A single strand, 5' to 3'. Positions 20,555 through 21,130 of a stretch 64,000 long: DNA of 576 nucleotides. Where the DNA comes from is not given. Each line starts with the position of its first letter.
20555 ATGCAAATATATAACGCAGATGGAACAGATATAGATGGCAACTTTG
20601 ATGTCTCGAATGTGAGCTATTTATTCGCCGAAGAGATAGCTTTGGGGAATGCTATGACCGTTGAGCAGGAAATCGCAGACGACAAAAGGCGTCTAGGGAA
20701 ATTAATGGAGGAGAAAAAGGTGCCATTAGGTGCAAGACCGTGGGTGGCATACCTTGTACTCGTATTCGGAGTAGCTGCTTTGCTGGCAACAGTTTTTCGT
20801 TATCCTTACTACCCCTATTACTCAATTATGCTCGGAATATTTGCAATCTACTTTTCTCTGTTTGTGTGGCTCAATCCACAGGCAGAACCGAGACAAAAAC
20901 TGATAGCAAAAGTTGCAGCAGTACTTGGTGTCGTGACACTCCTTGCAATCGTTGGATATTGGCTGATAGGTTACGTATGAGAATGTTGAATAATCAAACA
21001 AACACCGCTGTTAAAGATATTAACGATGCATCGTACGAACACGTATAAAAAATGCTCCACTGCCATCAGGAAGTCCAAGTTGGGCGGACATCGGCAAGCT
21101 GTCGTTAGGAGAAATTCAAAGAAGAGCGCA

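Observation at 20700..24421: Six paralogous ~90-aa three-TM modules (one fused, five in tandem): a diversifying membrane-protein array of unknown family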

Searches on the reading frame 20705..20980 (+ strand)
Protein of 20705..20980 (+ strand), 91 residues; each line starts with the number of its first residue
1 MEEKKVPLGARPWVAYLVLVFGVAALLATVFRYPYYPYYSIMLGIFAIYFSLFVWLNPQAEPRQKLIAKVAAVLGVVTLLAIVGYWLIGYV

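Call 7: find_homologous_proteins(query=A1, max_evalue=0.01)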
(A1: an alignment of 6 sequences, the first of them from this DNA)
Query A1 (6 sequences) (91 aa, profile of the alignment): 5 proteins with E <= 0.01 among 6411 candidates.
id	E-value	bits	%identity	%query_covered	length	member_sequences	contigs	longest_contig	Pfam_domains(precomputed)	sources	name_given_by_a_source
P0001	1.2e-32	130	49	98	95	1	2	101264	-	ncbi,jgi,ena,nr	ncbi:MAG: hypothetical protein FWG78_01395 [Coriobacteriia bacterium]|nr:hypothetical protein [Corio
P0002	2.3e-30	123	33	88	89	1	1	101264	-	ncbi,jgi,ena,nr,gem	ncbi:MAG: hypothetical protein FWG78_01375 [Coriobacteriia bacterium]|nr:hypothetical protein [Corio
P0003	6.6e-27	112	41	89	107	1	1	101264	-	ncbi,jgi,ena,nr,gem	ncbi:MAG: hypothetical protein FWG78_01380 [Coriobacteriia bacterium]|nr:hypothetical protein [Corio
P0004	1.6e-26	110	64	27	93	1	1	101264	-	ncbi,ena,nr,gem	ncbi:MAG: hypothetical protein FWG78_01385 [Coriobacteriia bacterium]|nr:hypothetical protein [Corio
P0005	1.3e-22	98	43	81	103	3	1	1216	-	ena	-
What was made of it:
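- Tried and rejected: With the module alignment, only the organism's own genes were returned (call 7).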

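Call 9: find_encoding_contigs(protein=P0005, flank=10000)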
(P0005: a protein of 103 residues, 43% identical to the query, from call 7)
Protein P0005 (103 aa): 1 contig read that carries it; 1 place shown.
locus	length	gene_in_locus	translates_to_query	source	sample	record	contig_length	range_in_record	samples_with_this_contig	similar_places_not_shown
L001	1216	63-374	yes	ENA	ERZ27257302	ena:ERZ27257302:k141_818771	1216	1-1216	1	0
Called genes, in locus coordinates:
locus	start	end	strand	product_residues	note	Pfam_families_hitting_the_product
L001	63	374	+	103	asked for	-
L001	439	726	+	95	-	-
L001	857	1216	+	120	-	?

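Call 12: find_encoding_contigs(protein=P0002, flank=10000, max_places=4)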
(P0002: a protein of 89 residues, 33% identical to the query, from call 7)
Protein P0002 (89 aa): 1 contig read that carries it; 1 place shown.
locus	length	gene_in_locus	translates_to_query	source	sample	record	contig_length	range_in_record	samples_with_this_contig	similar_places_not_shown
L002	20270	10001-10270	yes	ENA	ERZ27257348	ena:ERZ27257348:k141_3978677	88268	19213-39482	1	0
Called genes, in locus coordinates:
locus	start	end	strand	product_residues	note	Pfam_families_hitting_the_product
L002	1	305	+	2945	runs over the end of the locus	PF20148:DUF6531, PF25023:TEN_YD-shell, PF05593:RHS_repeat, PF25023:TEN_YD-shell, PF05593:RHS_repeat, PF05593:RHS_repeat, PF25023:TEN_YD-shell, PF05593:RHS_repeat, +9 more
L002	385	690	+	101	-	-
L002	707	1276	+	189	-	-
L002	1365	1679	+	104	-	-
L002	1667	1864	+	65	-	-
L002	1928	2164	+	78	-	-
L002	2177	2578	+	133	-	-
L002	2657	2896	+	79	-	-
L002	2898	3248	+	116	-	-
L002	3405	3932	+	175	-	-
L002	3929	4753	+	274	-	PF08843:AbiEii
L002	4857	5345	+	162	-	-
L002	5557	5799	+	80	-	-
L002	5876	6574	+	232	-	-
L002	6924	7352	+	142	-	-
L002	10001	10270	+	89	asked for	-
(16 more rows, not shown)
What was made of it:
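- On Holins / phage lysis proteins: The neighbours are Rhs and immunity-type genes (call 12).
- The window island holds about 25 small unannotated ORFs (call 12).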

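Call 17: search_protein_representatives(alignment_id=A1)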
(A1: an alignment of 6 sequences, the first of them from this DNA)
Query: 6 sequences, 92 profile positions. Proteins with E-value up to 0.001 (for the whole library): 15; up to 1e-10: 7; up to 1e-30: 3. The best 15 are listed.
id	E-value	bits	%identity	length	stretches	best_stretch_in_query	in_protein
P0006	1.8e-33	131.0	-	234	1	1-88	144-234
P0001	3.8e-33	129.9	-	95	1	1-91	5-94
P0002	7.3e-31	122.6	-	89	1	1-92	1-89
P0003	2.1e-27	111.5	-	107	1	1-86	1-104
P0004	5.0e-27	110.3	-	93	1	1-89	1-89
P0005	4.0e-23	97.8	-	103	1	1-84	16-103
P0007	6.9e-15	71.4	-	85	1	1-83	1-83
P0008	2.2e-10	57.0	-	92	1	8-84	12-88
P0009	3.1e-10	56.5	-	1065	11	36-72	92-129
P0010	1.2e-05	41.8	-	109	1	1-87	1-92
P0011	2.9e-04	37.4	-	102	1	14-84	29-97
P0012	4.9e-04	36.6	-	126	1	8-89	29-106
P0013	5.3e-04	36.5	-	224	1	15-86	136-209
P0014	6.0e-04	36.4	-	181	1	14-83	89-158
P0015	8.6e-04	35.9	-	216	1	23-89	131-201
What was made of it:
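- Closest known: Tse5-CT / Tsi5 of Pseudomonas aeruginosa. Different: None of the 15 hits of the exhaustive family search lay outside the family or DUF4190-type proteins (call 17).
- The exhaustive search of 1.84e9 proteins found only P0007 and P0008 as true outside relatives (call 17). The family proper occurs nowhere else among 1.84e9 proteins (call 17).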

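Call 19: search_protein_families(library=pfam, proteins=[P0007, P0008, P0010, P0011, P0012, P0013, P0014, P0015], max_evalue=0.1)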
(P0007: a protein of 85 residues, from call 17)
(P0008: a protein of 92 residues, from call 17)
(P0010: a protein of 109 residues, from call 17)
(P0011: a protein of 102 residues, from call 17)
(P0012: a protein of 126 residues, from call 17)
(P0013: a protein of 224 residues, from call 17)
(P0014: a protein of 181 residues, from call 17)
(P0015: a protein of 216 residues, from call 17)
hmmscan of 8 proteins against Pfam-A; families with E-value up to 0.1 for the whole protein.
P0007 (85 aa): 0 families

P0008 (92 aa): 1 family
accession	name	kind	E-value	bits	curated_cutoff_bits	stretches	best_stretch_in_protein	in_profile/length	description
PF13828.11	DUF4190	-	0.0011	19.1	35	1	26-86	2-62/62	Domain of unknown function (DUF4190)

P0010 (109 aa): 2 families
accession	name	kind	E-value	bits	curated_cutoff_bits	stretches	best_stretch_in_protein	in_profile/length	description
PF13828.11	DUF4190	-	2.8e-07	30.6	35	1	14-86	1-60/62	Domain of unknown function (DUF4190)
PF19733.4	DUF6223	-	0.04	14.7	27.4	0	63-90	31-58/98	Family of unknown function (DUF6223)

P0011 (102 aa): 2 families
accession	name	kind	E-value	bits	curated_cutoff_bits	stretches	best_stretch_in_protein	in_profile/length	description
PF13828.11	DUF4190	-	3.5e-10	39.9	35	1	30-95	2-62/62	Domain of unknown function (DUF4190)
PF13687.11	DUF4153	-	0.062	12.9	27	1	40-100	50-110/373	Domain of unknown function (DUF4153)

P0012 (126 aa): 3 families
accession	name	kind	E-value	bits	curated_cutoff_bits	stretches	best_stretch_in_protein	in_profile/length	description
PF13828.11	DUF4190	-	5.7e-07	29.6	35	1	35-96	1-59/62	Domain of unknown function (DUF4190)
PF23518.1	WW_2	-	0.042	13.9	27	1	51-63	22-34/36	WW domain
PF07331.16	TctB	-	0.061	13.9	29.1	1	36-102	67-134/137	Tripartite tricarboxylate transporter TctB family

P0013 (224 aa): 2 families
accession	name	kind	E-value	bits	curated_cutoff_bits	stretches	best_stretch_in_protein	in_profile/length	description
PF13828.11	DUF4190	-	4.2e-07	30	35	1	135-203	1-60/62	Domain of unknown function (DUF4190)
PF16015.10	Promethin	-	0.095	13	27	0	141-213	31-89/106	Promethin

P0014 (181 aa): 5 families
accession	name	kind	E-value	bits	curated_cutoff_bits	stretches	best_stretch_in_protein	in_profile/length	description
PF13828.11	DUF4190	-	1.1e-09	38.4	35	1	89-157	1-62/62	Domain of unknown function (DUF4190)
PF19779.4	DUF6264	-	0.0042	17.7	31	1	24-157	7-140/183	Family of unknown function (DUF6264)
PF19733.4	DUF6223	-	0.0091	16.7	27.4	1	111-159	8-58/98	Family of unknown function (DUF6223)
PF13197.11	DUF4013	-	0.015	15.6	26.9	1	99-175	46-130/168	Protein of unknown function (DUF4013)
PF13129.11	DUF3953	-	0.053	13.7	22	0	134-155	19-40/41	Protein of unknown function (DUF3953)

P0015 (216 aa): 3 families
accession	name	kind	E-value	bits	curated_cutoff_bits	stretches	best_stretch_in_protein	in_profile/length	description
PF07666.16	MpPF26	-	0.007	16.8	37.2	1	142-199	7-74/75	M penetrans paralogue family 26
PF00001.26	7tm_1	-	0.012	15.5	30.5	1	129-202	153-225/260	7 transmembrane receptor (rhodopsin family)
PF14891.12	Peptidase_M91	-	0.058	14.2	25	1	48-99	126-176/176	Effector protein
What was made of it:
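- On Pfam DUF4190 (PF13828): P0007 has none; P0008 scores 19.1 bits at E = 1.1e-3 (call 19).
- Closest known: Pfam DUF4190. Same: P0008 aligns to the full 62-position profile (call 19).
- P0008 matches PF13828 at E = 1e-3 (call 19).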

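Call 20: find_encoding_contigs(protein=P0007, flank=10000, max_places=6)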
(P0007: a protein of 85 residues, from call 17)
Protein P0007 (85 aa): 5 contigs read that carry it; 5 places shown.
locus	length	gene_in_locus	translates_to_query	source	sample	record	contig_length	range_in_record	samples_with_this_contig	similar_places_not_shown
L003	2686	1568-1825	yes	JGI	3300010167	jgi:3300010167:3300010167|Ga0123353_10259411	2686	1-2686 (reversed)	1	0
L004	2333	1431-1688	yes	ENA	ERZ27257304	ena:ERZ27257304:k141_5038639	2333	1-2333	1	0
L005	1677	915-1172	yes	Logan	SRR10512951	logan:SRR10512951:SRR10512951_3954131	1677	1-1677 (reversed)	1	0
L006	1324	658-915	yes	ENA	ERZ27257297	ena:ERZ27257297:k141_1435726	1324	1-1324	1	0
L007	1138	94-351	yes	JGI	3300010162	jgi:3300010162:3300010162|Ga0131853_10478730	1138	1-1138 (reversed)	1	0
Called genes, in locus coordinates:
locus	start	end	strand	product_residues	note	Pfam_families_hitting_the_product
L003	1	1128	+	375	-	?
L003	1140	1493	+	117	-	-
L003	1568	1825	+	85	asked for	-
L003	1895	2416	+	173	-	-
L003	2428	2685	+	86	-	?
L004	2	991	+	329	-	?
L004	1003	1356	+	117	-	-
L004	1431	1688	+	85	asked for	-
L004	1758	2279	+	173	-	-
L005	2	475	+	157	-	?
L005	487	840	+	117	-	-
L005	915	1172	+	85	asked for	-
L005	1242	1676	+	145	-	?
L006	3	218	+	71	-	?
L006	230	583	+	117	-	-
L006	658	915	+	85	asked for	-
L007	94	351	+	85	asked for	-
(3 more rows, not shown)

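Call 21: find_encoding_contigs(protein=P0008, flank=10000, max_places=6)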
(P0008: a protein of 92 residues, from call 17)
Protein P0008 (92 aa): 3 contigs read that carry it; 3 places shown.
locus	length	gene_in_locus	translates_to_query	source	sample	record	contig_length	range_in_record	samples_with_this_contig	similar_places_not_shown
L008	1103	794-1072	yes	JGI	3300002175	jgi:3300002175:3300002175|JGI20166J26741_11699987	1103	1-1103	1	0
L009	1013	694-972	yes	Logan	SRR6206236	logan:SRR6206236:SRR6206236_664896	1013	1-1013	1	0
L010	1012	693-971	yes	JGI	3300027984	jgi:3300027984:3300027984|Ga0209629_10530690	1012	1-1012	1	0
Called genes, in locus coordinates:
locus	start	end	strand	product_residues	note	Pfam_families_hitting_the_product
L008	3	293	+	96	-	?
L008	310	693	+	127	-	-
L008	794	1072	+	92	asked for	-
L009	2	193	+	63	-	?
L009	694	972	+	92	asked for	-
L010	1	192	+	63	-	?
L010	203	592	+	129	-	-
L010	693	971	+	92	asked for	-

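Call 28: find_encoding_contigs(protein=P0010, flank=10000, max_places=5)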
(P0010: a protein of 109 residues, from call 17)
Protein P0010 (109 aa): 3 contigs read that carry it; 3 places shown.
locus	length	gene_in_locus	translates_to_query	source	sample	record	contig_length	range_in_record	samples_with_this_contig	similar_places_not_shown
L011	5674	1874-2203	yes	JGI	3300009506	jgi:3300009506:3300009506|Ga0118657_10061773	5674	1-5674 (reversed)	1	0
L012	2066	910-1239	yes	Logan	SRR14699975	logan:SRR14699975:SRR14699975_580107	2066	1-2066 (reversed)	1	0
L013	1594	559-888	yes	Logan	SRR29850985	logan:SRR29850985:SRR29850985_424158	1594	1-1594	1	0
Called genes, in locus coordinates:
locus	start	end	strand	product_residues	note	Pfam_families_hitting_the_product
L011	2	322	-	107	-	?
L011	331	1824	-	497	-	PF00520:Ion_trans, PF07885:Ion_trans_2, PF22614:Slo-like_RCK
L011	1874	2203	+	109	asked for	PF13828:DUF4190 (weak)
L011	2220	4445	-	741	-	PF11617:Cu-binding_MopE, PF13229:Beta_helix (weak)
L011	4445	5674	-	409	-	?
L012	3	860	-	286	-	?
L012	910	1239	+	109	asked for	PF13828:DUF4190 (weak)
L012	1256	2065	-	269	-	?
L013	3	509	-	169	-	?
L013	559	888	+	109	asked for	PF13828:DUF4190 (weak)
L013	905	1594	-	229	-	?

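Call 33: search_protein_families(library=pfam, proteins=[L003:1-1128:+, L003:1895-2416:+], max_evalue=1)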
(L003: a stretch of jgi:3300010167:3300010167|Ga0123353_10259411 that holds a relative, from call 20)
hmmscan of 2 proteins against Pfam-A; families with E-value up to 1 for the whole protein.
L003:1-1128:+ (375 aa): 2 families
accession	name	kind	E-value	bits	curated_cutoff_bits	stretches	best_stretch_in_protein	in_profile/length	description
PF17780.6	OCRE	-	0.03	14.8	24.7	1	70-96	3-31/52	OCRE domain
PF03527.20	RHS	-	0.13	12.6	27.9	1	14-45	6-37/38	RHS protein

L003:1895-2416:+ (173 aa): 0 families

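Call 67: predict_structure(alignment_id=A6)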
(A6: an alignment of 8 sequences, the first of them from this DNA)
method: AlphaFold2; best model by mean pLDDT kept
length: 91 residues; sequences in the alignment: 8
mean_pLDDT: 88.0   pTM: 0.74
mean pLDDT of the five models: 88.0, 86.6, 86.2, 85.6, 84.0
residues with pLDDT >= 90: 57; 70-90: 26; 50-70: 6; < 50: 2
segments of 3 or more residues with pLDDT < 50: none
pLDDT, mean of each block of 10 residues (from residue 1): 72 93 92 81 94 93 94 95 82 45
secondary structure, 60 per line:
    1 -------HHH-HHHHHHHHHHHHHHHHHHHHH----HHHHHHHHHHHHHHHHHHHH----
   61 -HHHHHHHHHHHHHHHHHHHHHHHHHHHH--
elements in order: H12-32 H37-56 H62-89
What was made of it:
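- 20705..20980 (+): M0: a 3-TM module of 91 aa. It forms the C-terminal part of ORF 20198-20980 and is the closest window copy to both external homologues. AF2 gives three helices with pLDDT 88 (call 67).
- On TsaI (DUF443) membrane immunity proteins: The AF2 model has three helices (call 67).
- Checked: AlphaFold2 on M0 with the 8-sequence alignment gives three helices at 12-32, 37-56 and 62-89, with pLDDT 88 and pTM 0.74 (call 67).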

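Call 71: fold_search(model_id=the predicted structure, library=pdb)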
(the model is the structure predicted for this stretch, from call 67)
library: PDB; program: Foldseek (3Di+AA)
matches with E <= 10: 275; with E <= 0.001: 0
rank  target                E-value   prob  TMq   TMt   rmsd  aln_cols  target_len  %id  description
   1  2cpt_MODEL_1_A        9.2e-01  0.91  0.60  0.49   6.0        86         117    8  Solution structure of MIT domain from human SKD1 (released 2005-11-19)
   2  4u7y_A                9.7e-01  0.89  0.57  0.62   3.8        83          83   10  Structure of the complex of VPS4B MIT and IST1 MIM (released 2015-02-11)
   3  9ooq_C                1.6e+00  0.18  0.33  0.05  15.4        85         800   13  Closed state of Gly/Glu/24S-HC bound hGluN1a-2B NMDAR (released 2025-10-29)
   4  2a9u_B                1.7e+00  0.77  0.61  0.46   5.6        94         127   10  Structure of the N-terminal domain of Human Ubiquitin carboxyl-terminal hydrolase 8 (USP8) (released 2005-08-16)
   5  4it4_E                1.7e+00  0.25  0.35  0.20   6.1        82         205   12  Crystal structure of residues 1-211 of CG17282 (released 2013-08-14)
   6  7yxa_B                1.7e+00  0.13  0.29  0.12   7.2       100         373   20  XFEL crystal structure of the human sphingosine 1 phosphate receptor 5 in complex with ONO-5430608 (released 2022-08-10)
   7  9k7x_B                1.7e+00  0.75  0.52  0.53   2.8        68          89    9  Crystal structure of designed calcium-induced homotrimer C3-Ca1-DN*3-20 (released 2025-10-29)
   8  9fap_C                1.7e+00  0.47  0.48  0.16   4.3        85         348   14  CryoEM structure of human full-length alpha1beta3gamma2 GABA(A)R in complex with GARLH4, the TMD of Neuroligin2 and Me (released 2025-07-02)
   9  7qnb_B                1.7e+00  0.44  0.49  0.18   4.1        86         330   14  Cryo-EM structure of human full-length beta3gamma2 GABA(A)R in complex with GABA and nanobody Nb25 (released 2022-04-13)
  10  4it4_A                1.8e+00  0.60  0.51  0.27   3.8        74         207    8  Crystal structure of residues 1-211 of CG17282 (released 2013-08-14)
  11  2dl1_MODEL_1_A        1.9e+00  0.23  0.40  0.35   5.8        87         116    6  Solution structure of the MIT domain from human Spartin (released 2006-10-14)
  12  8zah_A                1.9e+00  0.18  0.31  0.15   8.1        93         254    5  Crystal structure of the channel protein CorA from Campylobacter jejuni (released 2024-06-19)
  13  9ooq_A                1.9e+00  0.14  0.33  0.05  16.5        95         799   15  Closed state of Gly/Glu/24S-HC bound hGluN1a-2B NMDAR (released 2025-10-29)
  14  9y94_C                2.0e+00  0.69  0.63  0.20   4.3        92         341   10  Homomeric Glycine Receptor alpha2 with PTX in an Open State (released 2026-03-18)
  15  8ayl_B                2.0e+00  0.15  0.30  0.08  13.2        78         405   15  Resting state GluA1/A2 AMPA receptor in complex with TARP gamma 8 and ligand JNJ-61432059 (released 2023-04-19)
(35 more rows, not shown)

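Call 78: search_protein_families(library=phrogs, proteins=[window:20705-20980:+, P0007, P0008], max_evalue=0.01)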
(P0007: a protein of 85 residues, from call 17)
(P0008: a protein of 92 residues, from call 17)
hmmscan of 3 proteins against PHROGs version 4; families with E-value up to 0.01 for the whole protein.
window:20705-20980:+ (91 aa): 0 families

P0007 (85 aa): 0 families

P0008 (92 aa): 0 families

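Call 79: search_protein_families(library=padloc, proteins=[window:20705-20980:+], max_evalue=0.01)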
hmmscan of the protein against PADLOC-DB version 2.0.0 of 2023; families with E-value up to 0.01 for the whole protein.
window:20705-20980:+ (91 aa): 0 families

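Call 88: find_encoding_contigs(protein=P0015, flank=8000, max_places=5)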
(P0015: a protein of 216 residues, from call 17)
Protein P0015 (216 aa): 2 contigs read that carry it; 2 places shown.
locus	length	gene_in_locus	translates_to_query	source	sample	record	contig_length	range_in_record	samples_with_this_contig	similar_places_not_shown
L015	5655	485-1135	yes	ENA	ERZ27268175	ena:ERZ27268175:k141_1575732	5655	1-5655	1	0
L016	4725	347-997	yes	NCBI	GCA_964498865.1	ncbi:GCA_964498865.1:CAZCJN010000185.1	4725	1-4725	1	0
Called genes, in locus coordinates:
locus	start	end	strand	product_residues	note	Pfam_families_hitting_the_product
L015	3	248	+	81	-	?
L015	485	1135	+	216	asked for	-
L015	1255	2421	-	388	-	PF11495:TrmB_EBD_N (faint), PF13091:PLDc_2, PF00614:PLDc (faint), PF13091:PLDc_2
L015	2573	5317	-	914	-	PF03030:H_PPase, PF04264:YceI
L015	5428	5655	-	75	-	?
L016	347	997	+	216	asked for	-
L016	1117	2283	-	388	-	PF11495:TrmB_EBD_N (faint), PF13091:PLDc_2, PF00614:PLDc (faint), PF13091:PLDc_2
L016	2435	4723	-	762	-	?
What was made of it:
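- Closest known: Pfam DUF4190. Different: DUF4190-type relatives are in non-toxin contexts (calls 28, 88).
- The nearest superfamily relatives, the DUF4190-type proteins P0010 and P0015, sit in housekeeping contexts (calls 28, 88). DUF4190-type relatives P0010 and P0015 sit beside ion-channel, phospholipase D-family (PLDc_2) and H+-PPase genes (calls 28, 88).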

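Call 89: find_encoding_contigs(protein=P0012, flank=8000, max_places=4)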
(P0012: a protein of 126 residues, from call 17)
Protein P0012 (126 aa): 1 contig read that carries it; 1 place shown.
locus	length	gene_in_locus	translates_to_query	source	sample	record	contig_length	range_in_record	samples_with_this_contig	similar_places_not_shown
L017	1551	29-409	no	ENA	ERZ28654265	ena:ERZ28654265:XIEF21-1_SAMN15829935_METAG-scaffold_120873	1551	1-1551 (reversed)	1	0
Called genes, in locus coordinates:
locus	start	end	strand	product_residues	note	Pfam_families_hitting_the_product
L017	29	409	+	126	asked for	PF13828:DUF4190 (weak)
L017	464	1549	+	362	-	?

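Call 92: find_related_loci(query=window:20705-20977:+, collection=viral_contigs, flank=5000)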
Query window:20705-20977:+ (91 aa) in viral_contigs; peptide patterns used: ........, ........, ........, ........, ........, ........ (x = any residue, [..] = any of these).
21 stretches matched a pattern, but none encodes a relative of the query by tblastn (E <= 1e-3).
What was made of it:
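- On Holins / phage lysis proteins: No relatives in viral contigs (call 92).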
